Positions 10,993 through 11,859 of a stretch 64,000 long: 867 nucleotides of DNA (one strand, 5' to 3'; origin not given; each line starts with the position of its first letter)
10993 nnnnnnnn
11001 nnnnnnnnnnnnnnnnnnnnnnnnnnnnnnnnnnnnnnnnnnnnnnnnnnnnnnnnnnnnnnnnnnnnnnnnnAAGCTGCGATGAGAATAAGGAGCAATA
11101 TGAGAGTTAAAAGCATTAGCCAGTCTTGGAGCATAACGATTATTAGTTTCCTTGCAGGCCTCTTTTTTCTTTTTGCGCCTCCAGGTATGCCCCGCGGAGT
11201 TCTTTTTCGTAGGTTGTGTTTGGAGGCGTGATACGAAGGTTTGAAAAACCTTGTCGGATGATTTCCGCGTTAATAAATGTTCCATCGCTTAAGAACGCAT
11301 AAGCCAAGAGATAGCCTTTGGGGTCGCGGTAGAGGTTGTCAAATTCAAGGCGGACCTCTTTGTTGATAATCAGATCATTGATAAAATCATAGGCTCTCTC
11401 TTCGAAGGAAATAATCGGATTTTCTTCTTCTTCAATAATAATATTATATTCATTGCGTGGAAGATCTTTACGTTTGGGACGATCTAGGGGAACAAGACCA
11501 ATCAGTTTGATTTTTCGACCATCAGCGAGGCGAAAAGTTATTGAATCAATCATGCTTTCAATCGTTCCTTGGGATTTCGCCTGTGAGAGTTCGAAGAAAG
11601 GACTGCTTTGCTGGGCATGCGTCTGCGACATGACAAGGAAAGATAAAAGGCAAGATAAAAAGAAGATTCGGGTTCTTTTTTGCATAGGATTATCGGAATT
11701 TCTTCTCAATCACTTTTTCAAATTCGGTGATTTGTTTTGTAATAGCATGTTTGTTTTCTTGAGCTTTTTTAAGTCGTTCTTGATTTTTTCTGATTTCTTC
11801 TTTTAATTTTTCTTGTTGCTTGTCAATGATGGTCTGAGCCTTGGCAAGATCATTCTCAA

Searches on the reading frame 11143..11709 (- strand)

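Call 70: search_protein_families(library=pfam, proteins=[window:11143-11709:-], max_evalue=0.0001)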
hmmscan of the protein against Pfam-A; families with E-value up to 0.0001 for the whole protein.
window:11143-11709:- (188 aa): 1 family
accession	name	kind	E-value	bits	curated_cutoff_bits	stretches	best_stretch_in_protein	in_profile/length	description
PF00565.23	SNase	-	9.5e-11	42.6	21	1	72-185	4-104/107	Staphylococcal nuclease homologue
